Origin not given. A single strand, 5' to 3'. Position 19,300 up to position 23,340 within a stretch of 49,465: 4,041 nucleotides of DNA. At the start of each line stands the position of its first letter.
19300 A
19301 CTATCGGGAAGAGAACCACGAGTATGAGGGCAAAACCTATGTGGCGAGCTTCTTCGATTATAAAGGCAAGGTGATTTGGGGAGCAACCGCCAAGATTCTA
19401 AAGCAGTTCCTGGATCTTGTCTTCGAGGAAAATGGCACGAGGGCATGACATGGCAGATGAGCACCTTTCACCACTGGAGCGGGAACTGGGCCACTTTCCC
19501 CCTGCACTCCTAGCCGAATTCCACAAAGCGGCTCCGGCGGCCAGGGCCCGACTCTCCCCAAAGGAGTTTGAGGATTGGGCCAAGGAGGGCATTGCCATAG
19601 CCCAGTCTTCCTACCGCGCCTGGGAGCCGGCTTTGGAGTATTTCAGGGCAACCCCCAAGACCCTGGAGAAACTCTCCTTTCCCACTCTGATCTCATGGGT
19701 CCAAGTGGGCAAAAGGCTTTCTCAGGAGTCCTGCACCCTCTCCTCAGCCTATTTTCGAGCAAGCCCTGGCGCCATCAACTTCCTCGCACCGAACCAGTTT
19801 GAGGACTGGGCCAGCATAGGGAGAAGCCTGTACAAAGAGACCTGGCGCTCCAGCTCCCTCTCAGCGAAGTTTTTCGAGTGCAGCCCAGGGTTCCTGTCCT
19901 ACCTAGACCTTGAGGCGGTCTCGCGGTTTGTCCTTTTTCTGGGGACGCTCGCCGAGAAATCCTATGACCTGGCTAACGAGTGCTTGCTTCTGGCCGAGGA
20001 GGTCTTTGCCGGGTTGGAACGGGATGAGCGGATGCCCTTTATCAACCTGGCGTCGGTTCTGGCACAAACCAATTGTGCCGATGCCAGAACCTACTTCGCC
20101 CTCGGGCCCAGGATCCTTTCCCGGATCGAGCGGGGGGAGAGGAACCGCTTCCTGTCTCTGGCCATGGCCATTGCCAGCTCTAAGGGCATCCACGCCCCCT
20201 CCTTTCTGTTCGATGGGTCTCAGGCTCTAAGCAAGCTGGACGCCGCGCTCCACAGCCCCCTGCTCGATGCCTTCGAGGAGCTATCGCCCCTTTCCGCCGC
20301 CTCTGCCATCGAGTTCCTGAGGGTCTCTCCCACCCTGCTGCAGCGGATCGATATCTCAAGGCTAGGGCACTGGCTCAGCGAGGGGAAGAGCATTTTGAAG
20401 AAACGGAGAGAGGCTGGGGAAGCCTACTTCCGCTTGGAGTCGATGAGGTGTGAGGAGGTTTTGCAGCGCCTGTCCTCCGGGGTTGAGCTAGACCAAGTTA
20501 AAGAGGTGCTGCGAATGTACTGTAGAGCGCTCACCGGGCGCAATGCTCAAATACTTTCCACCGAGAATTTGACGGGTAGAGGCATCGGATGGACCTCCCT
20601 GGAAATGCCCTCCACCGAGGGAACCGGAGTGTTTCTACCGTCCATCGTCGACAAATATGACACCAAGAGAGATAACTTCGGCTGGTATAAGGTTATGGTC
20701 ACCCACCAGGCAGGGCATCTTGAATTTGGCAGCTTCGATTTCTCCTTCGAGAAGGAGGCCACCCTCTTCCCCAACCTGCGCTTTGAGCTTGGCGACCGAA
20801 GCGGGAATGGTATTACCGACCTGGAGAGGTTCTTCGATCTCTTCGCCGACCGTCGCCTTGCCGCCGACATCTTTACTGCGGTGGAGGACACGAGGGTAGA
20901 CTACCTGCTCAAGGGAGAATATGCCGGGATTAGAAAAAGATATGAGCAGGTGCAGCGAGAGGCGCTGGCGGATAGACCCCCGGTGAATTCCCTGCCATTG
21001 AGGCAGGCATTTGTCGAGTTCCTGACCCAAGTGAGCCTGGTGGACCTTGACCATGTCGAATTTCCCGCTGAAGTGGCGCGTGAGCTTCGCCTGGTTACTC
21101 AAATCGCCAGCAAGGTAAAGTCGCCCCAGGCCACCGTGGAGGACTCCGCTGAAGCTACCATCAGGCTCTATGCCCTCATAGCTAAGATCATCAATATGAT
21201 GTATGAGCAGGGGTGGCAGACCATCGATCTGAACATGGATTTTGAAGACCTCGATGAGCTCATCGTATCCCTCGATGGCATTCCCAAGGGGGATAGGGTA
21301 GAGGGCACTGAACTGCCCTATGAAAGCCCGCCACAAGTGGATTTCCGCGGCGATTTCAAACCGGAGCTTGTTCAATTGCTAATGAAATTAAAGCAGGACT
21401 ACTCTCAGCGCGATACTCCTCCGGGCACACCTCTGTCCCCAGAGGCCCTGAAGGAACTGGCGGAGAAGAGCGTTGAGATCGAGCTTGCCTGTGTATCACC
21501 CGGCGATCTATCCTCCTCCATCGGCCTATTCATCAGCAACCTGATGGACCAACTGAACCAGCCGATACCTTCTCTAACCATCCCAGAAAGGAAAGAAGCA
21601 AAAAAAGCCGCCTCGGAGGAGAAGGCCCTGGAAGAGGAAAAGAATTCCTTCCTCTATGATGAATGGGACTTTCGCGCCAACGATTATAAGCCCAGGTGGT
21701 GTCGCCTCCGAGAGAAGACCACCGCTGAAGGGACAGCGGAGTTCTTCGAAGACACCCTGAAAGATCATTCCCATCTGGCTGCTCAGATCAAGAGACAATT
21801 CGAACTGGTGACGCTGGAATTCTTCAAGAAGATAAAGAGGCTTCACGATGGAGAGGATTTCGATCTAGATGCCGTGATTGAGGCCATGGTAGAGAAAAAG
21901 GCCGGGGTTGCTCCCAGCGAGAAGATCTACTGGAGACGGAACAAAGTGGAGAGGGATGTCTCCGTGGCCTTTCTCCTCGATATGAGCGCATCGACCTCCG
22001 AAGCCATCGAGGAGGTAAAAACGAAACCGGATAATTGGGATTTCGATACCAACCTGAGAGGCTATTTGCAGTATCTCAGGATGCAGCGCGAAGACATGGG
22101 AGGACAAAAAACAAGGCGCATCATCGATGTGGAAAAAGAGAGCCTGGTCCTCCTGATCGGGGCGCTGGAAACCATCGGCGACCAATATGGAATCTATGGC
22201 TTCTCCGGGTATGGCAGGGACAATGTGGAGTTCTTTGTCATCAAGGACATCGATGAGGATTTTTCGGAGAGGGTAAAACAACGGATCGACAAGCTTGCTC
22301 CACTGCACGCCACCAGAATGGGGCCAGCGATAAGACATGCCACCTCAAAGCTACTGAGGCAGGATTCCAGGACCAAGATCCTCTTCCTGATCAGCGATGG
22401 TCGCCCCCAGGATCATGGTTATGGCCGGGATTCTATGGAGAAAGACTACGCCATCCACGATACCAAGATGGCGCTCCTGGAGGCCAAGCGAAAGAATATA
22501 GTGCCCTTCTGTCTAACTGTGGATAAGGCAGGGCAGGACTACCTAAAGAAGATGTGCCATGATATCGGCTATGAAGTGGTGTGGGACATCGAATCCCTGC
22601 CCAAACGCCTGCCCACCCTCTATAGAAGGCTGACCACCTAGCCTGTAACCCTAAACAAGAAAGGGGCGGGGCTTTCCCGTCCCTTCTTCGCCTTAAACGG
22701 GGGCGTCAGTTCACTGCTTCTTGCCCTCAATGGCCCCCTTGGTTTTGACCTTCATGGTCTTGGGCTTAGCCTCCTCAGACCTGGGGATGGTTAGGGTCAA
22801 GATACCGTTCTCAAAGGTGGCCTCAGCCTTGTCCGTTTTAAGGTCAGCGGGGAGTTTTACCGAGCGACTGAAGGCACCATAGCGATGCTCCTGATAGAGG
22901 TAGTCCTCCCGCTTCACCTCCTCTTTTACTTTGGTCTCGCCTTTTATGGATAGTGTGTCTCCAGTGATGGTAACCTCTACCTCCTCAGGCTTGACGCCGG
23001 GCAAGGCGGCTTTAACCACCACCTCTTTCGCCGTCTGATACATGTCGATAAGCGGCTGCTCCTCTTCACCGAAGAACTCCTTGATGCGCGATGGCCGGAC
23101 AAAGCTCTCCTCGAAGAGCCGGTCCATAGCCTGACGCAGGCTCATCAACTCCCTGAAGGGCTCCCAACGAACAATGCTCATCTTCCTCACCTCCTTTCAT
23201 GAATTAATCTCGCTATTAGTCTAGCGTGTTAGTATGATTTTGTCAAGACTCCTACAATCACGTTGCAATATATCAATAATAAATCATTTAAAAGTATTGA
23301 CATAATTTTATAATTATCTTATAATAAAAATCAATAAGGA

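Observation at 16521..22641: CbbQ/NorQ-type AAA+ ATPase and its CbbO/NorD-type VWA partner are split by two CoA enzymes and have no known client nearby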

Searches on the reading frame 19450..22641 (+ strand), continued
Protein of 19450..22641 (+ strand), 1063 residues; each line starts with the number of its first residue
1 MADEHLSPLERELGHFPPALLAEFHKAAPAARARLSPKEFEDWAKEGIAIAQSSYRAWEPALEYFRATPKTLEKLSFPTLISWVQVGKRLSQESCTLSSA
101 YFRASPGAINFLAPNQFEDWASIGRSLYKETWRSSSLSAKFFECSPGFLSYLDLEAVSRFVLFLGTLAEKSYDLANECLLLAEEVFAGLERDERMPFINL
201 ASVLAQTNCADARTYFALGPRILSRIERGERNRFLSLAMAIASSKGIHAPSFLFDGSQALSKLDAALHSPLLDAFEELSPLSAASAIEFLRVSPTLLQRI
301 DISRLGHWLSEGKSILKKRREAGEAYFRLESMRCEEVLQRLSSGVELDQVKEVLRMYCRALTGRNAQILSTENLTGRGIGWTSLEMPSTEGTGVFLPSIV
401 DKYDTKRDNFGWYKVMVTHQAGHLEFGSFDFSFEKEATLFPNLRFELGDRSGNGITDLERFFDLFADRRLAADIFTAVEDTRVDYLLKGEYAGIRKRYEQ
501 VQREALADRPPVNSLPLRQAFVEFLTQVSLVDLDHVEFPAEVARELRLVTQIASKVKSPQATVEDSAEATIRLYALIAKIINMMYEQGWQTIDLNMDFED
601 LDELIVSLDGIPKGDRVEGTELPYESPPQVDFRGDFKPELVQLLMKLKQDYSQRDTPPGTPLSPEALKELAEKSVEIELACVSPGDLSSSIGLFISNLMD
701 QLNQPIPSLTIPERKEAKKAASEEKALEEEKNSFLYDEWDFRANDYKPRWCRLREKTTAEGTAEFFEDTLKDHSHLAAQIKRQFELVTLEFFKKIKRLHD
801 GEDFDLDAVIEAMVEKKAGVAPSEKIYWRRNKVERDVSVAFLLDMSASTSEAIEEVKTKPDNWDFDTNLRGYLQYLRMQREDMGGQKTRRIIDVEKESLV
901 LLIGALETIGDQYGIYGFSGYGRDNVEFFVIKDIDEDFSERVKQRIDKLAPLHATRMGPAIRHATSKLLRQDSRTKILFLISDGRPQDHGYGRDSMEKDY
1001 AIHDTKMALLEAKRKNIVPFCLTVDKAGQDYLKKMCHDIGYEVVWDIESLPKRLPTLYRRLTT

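Call 74: search_dna_similar(query=window:19450-22641:+, collection=plasmids, mode=protein, max_rows=30, rows=spread)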
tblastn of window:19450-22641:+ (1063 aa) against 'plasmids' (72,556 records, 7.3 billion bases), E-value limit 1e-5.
Records with a match: 258; places in all: 276; records where one place covers at least 80% of the query: 0.
Best place of each record, by identity: <60% 258.
By first word of the organism name: Phaeobacter 58; Sinorhizobium 50; Rhizobium 40; Azospirillum 20; Agrobacterium 18; Ensifer 9; Shinella 8; Roseibium 7; Ruegeria 4; Labrenzia 4; and 30 more.
By predicted mobility (MOB-suite, as given by PLSDB): non-mobilizable 183; conjugative 62; mobilizable 13.
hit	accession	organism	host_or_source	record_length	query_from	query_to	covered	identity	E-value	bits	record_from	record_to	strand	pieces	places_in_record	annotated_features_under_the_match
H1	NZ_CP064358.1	Miltoncostaea oceani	pure culture,marine sediment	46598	275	1063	57%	37.6%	6e-67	401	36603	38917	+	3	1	VWA domain-containing protein | hypothetical protein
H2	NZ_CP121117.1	Roseinatronobacter sp. S2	cell culture,Alkaline Spring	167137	735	1061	31%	33.9%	5e-38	163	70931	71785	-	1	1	VWA domain-containing protein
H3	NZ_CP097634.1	Agrobacterium pusense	mixed culture,Seaside Soil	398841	734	1061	31%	33.5%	7e-40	169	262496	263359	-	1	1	nitric oxide reductase activation protein NorD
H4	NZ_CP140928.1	Sinorhizobium medicae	Medicago lupulina,whole organism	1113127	734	1063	31%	33.2%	1e-37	162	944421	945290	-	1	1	record has no annotation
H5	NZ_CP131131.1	Shinella zoogloeoides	isolate,Activated charcoal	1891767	734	1062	31%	33.1%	2e-39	168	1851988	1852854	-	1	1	none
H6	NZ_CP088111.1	Sinorhizobium medicae WSM1115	cell culture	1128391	734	1063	31%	32.9%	4e-37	160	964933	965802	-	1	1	record has no annotation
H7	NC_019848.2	Sinorhizobium meliloti GR4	-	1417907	734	1063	31%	32.9%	2e-36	158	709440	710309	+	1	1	record has no annotation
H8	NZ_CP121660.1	Sinorhizobium terangae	Desmanthus virgatus,cell culture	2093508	736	1061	31%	33.3%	2e-37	161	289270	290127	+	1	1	none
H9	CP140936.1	Sinorhizobium meliloti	Medicago lupulina,whole organism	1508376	734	1063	31%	32.6%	2e-36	157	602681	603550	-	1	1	nitric oxide reductase activation protein NorD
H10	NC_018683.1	Sinorhizobium meliloti Rm41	-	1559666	734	1063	31%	32.6%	5e-36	157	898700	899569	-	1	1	none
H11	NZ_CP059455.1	Azospirillum brasilense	Prokaryotes,soil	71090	736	1062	31%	32.6%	4e-34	150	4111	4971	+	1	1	VWA domain-containing protein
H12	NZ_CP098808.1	Ensifer adhaerens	whole organism,soil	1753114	734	1062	31%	32.0%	1e-38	165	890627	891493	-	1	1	none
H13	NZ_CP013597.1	Rhizobium sp. N741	Phaseolus vulgaris,Whole ...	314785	736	1063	31%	31.8%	8e-36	156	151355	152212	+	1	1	VWA domain-containing protein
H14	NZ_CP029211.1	Aquabacterium olei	cell culture,soil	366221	734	1051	30%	32.7%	3e-39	167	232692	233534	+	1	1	VWA domain-containing protein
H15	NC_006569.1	Ruegeria pomeroyi DSS-3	-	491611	735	1062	31%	31.1%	7e-32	143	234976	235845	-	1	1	VWA domain-containing protein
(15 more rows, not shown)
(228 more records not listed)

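Call 75: get_annotated_region(hit=H1, flank=9000)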
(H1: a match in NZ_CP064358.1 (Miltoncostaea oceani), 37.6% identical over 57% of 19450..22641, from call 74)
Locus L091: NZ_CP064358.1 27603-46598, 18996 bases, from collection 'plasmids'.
description: Miltoncostaea oceani strain SCSIO 61214 plasmid unnamed2, complete sequence
organism: Miltoncostaea oceani (NCBI taxid 2843216)
taxonomy: Bacteria; Actinomycetota; Thermoleophilia; Miltoncostaeales; Miltoncostaeaceae; Miltoncostaea; Miltoncostaea oceani
host: -; source: pure culture,marine sediment; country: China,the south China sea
typing (MOB-suite, as given by PLSDB): non-mobilizable
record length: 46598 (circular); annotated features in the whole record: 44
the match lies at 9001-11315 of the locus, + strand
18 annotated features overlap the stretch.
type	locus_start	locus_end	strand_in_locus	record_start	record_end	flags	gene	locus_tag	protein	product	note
CDS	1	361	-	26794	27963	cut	-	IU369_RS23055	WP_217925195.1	beta-ketoacyl synthase N-terminal-like domain-containing protein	-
CDS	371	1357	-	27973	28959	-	-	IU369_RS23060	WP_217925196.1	hypothetical protein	-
CDS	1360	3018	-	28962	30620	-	-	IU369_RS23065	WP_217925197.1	AMP-binding protein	-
CDS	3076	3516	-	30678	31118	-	-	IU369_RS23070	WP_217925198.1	OB-fold domain-containing protein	-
CDS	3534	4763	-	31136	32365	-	-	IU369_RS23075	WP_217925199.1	thiolase family protein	-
CDS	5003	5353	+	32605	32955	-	-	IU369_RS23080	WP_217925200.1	hypothetical protein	-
CDS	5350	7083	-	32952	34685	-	ilvB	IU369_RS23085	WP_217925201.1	biosynthetic-type acetolactate synthase large subunit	GO:0009097 - isoleucine biosynthetic process [Evidence IEA]; GO:0009099 - valine biosynthetic process [Evidence IEA]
CDS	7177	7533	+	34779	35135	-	-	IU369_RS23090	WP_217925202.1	hypothetical protein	-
CDS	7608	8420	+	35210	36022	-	-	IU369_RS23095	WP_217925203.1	CbbQ/NirQ/NorQ/GpvN family protein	-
CDS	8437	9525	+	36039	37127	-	-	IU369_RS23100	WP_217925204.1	hypothetical protein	-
CDS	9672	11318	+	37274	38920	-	-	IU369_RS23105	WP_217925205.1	VWA domain-containing protein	-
CDS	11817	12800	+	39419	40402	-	-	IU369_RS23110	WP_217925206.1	replication initiator protein A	-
CDS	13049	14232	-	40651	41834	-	-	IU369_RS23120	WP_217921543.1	IS3 family transposase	-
CDS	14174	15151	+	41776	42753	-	-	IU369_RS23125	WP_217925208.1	IS481 family transposase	-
CDS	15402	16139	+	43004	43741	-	-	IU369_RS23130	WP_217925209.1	ParA family protein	-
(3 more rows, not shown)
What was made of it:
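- A thiolase + OB-fold + AMP-binding cluster lies ~4 kb from a short-type Q/VWA pair on a Miltoncostaea plasmid (call 75).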

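Call 82: search_protein_families(library=padloc, proteins=[window:19450-22641:+], max_evalue=0.001)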
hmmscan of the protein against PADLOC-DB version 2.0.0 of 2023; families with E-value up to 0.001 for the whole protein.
window:19450-22641:+ (1063 aa): 0 families

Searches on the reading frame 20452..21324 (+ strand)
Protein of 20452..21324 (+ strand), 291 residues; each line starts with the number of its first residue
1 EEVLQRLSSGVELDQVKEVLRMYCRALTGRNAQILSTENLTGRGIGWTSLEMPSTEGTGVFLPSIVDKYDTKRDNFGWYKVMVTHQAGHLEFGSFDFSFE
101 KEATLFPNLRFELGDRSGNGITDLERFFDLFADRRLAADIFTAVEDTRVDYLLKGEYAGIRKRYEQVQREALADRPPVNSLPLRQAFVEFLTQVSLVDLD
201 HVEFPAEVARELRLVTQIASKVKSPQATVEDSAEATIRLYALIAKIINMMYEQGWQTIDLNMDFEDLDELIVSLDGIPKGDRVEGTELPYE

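Call 56: predict_structure(alignment_id=A2)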
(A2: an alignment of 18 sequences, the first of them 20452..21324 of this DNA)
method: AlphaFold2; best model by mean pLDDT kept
length: 291 residues; sequences in the alignment: 18
mean_pLDDT: 83.6   pTM: 0.85
mean pLDDT of the five models: 83.6, 82.5, 82.1, 77.2, 75.7
residues with pLDDT >= 90: 157; 70-90: 83; 50-70: 22; < 50: 29
segments of 3 or more residues with pLDDT < 50: 44-56, 275-284
pLDDT, mean of each block of 10 residues (from residue 1): 78 91 88 80 49 57 90 92 92 90 93 71 86 91 95 89 92 93 95 92 91 92 95 96 91 90 57 45 63 86
secondary structure, 60 per line:
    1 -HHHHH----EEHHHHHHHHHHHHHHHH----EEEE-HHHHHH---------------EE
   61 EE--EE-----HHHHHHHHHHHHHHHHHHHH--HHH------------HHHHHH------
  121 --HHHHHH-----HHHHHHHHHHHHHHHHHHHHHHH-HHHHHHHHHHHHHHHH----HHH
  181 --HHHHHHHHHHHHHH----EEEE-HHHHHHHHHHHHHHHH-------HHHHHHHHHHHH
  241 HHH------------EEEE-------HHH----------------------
elements in order: H2-6 H13-28 E33-36 H38-43 E59-62 H72-91 H109-114 H123-128 H134-156 H158-173 H183-196 E201-204 H206-221 H229-243 E256-259

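Call 58: search_protein_families(library=pfam, alignment_id=A2, max_evalue=1)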
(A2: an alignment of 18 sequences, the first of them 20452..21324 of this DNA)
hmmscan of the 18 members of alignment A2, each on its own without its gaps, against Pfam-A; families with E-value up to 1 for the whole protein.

A. member 1, window:20452-21324:+ (291 aa): 0 families

B. families by the number of members that match (of 18 scanned): 8 families
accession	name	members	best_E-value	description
PF06213.17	CobT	2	0.024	Cobalamin biosynthesis protein CobT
PF08606.16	Prp19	1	0.011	Prp19/Pso4-like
PF21956.1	DUF6922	1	0.032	Family of unknown function (DUF6922)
PF21267.3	UBAP-1_UBA2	1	0.053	Ubiquitin-associated protein 1, UBA2 domain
PF00508.23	PPV_E2_N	1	0.12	E2 (early) protein, N terminal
PF10675.14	DUF2489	1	0.14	Protein of unknown function (DUF2489)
PF20891.2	DUF6844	1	0.15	Domain of unknown function (DUF6844)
PF08175.17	SspO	1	0.15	Small acid-soluble spore protein O family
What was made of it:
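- Weak CobT Pfam hits in 2 of 18 members, E 0.024 (call 58).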

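Call 59: fold_search(model_id=the predicted structure, library=pdb)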
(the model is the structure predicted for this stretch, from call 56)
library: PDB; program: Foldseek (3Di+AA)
matches with E <= 10: 19; with E <= 0.001: 0
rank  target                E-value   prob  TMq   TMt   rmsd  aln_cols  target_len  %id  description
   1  9cpf_A                4.2e+00  0.04  0.16  0.10  17.3       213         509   11  Structural basis of BAK sequestration by MCL-1 and consequences for apoptosis initiation (released 2025-06-04)
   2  7nxz                  6.5e+00  0.03  0.15  0.24  13.3       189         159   11  Synthetic glycoform of Human Interleukin 6 (released 2021-04-07)
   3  5tj2_A                7.1e+00  0.01  0.11  0.07  20.5       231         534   15  Gasdermin-B C-terminal domain containing the polymorphism residues Gly299:Ser306 fused to maltose binding protein (released 2017-02-01)
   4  6zm2_A                7.5e+00  0.01  0.11  0.07  20.6       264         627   13  Crystal structure of the DEAH-box ATPase Prp2 in complex with ADP-BeF3 and ssRNA (released 2021-04-21)
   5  4i5s_A                7.8e+00  0.02  0.11  0.09  15.4       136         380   16  Structure and function of sensor histidine kinase (released 2013-03-27)
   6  5ah5_B                8.2e+00  0.01  0.12  0.06  20.2       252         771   10  Crystal structure of the ternary complex of Agrobacterium radiobacter K84 agnB2 LeuRS-tRNA-LeuAMS (released 2016-02-17)
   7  6r72_B                8.2e+00  0.01  0.15  0.10  23.4       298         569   11  Crystal structure of BmrA-E504A in an outward-facing conformation (released 2020-05-06)
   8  3oxu_B                9.0e+00  0.01  0.15  0.15  18.6       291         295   11  Complement components factor H CCP19-20 and C3d in complex (released 2011-02-16)
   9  5foa_B                9.0e+00  0.01  0.13  0.07  18.6       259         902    9  Crystal Structure of Human Complement C3b in complex with DAF (CCP2-4) (released 2016-04-06)
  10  5o32_B                9.0e+00  0.01  0.14  0.07  23.2       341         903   10  The structure of complement complex (released 2017-06-28)
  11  7eld_A                9.0e+00  0.01  0.12  0.05  17.6       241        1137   11  Cryo-EM structure of Arabidopsis DCL1 in complex with pri-miRNA 166f (released 2021-08-11)
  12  5chs_B                9.5e+00  0.01  0.12  0.12  14.1       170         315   11  N-terminal domain of the vesicular stomatitis virus L protein (released 2015-07-22)
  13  5o5e                  9.5e+00  0.01  0.14  0.12  17.5       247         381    9  Crystal structure of human UDP-N-acetylglucosamine-dolichyl-phosphate N-acetylglucosaminephosphotransferase (DPAGT1) (V2 (released 2018-02-28)
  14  6a5x_A                9.5e+00  0.01  0.11  0.12  15.1       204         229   10  FXR-LBD with HNC180 and SRC1 (released 2018-10-10)
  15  9fzh                  9.5e+00  0.01  0.11  0.11  19.4       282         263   10  Crystal structure of the hPXR-LBD in complex with compound JMV6995 (released 2025-02-19)
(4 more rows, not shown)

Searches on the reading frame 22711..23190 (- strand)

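Call 4: search_protein_families(library=pfam, proteins=[window:22711-23190:-])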
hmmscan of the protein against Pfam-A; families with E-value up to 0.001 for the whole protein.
window:22711-23190:- (159 aa): 3 families
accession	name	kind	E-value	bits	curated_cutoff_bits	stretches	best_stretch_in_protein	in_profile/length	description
PF00011.27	HSP20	-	9e-23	80.8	20.8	1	50-147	2-100/102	Hsp20/alpha crystallin family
PF17886.7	ArsA_HSP20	-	1.2e-08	34.9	22.5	1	56-133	3-61/63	HSP20-like domain found in ArsA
PF04969.22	CS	-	4.8e-05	24.7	21.3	1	49-129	4-70/78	CS domain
